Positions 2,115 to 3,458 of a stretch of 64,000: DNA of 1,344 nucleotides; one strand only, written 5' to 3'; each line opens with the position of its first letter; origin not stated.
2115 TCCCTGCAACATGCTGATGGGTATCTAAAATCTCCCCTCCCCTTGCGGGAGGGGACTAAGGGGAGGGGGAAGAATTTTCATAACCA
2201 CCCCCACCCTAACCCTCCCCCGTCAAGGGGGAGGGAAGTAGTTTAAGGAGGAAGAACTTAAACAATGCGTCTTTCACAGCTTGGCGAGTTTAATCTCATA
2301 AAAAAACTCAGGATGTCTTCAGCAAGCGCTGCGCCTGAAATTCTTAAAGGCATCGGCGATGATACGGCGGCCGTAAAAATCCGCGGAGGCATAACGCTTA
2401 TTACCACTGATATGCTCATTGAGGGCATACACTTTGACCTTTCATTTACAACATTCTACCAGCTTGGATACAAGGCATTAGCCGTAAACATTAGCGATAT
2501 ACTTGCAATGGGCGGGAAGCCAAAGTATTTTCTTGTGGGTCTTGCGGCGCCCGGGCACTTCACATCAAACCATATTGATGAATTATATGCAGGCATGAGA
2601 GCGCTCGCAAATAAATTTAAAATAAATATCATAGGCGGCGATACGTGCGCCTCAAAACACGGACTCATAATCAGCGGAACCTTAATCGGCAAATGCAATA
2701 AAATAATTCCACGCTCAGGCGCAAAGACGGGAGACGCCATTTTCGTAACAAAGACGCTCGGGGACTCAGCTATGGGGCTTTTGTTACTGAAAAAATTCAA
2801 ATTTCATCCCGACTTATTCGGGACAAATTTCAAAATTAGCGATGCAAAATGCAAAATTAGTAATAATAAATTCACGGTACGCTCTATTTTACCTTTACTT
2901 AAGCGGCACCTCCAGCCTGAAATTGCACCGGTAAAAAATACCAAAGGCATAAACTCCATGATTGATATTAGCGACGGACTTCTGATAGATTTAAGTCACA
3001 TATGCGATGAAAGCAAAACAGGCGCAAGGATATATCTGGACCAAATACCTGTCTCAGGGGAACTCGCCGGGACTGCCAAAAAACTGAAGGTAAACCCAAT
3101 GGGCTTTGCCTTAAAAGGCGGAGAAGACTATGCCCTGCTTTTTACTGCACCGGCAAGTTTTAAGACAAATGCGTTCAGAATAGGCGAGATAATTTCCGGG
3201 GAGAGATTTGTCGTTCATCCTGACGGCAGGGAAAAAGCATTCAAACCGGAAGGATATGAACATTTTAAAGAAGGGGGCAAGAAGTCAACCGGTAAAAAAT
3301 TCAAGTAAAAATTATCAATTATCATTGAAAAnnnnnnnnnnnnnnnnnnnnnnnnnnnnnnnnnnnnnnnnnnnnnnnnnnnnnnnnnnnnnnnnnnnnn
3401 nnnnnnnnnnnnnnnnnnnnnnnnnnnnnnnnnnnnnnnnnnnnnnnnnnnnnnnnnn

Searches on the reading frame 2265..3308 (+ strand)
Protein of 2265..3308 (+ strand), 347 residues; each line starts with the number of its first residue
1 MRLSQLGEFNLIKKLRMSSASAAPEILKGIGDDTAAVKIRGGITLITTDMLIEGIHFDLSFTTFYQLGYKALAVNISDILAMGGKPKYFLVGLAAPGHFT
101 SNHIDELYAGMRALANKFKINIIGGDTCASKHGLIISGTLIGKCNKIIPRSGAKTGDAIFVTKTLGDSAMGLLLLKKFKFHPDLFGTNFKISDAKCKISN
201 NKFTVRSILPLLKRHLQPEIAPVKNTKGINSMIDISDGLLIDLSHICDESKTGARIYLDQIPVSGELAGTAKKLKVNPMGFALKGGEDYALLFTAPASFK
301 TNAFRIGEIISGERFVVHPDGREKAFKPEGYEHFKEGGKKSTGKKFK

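Call 19: search_protein_families(library=pfam, max_evalue=0.00001, proteins=[window:2265-3308:+])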
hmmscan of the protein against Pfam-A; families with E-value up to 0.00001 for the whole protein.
window:2265-3308:+ (347 aa): 2 families
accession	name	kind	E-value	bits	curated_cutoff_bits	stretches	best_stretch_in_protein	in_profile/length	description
PF00586.29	AIRS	-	1.6e-26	93.4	24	1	31-143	1-111/112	AIR synthase related protein, N-terminal domain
PF02769.27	AIRS_C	-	7.8e-08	33.1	23.1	1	154-317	1-153/156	AIR synthase related protein, C-terminal domain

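Call 23: search_protein_families(library=ncbifam, max_evalue=0.00001, proteins=[window:2265-3308:+])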
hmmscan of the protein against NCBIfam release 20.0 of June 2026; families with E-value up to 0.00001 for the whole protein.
window:2265-3308:+ (347 aa): 13 families
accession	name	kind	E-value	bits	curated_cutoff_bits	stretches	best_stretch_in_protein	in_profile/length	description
TIGR01379.1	thiL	equivalog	3.1e-78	263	184.15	1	7-334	1-320/320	thiamine-phosphate kinase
NF004351.0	PRK05731.1-4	equivalog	1e-63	215.4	324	1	3-335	11-320/321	thiamine-phosphate kinase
NF004353.0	PRK05731.2-2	equivalog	1.3e-52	178.8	301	1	29-338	17-306/311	thiamine-phosphate kinase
NF004350.0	PRK05731.1-1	equivalog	2e-49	168.3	441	1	6-301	3-277/325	thiamine-phosphate kinase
NF004354.0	PRK05731.2-3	equivalog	2.9e-42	144.9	204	1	28-257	14-214/273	thiamine-phosphate kinase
TIGR00476.1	selD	equivalog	1.8e-19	70.1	125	1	22-272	36-262/311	selenide, water dikinase SelD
TIGR03267.1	methan_mark_2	hypoth_equivalog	2.3e-19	69.6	365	1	19-164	32-173/323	methanogenesis marker 2 protein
TIGR04049.1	AIR_rel_sll0787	hypoth_equivalog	2.8e-19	69.3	321.3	1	29-162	41-167/318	sll0787 family AIR synthase-like protein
TIGR02124.1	hypE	equivalog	1e-13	51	251.6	1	25-283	28-265/332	hydrogenase expression/formation protein HypE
NF010705.0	PRK14105.1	equivalog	2.1e-12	46.6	291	1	24-265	40-272/345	selenide, water dikinase SelD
NF002098.0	PRK00943.1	equivalog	3.3e-10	39.4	299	1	21-262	37-256/347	selenide, water dikinase SelD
TIGR00878.1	purM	equivalog_domain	1.9e-09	37.2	236.35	1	17-194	23-210/332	phosphoribosylformylglycinamidine cyclo-ligase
TIGR04050.1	MSMEG_0567_Cter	hypoth_equivalog_domain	8.6e-09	35.3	312.2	1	68-166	64-158/296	MSMEG_0567/sll0787 family protein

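Call 30: find_encoding_contigs(protein=window:2265-3308:+, flank=10000, max_places=3)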
Protein window:2265-3308:+ (347 aa): no gene with exactly this product is on record in the collection.
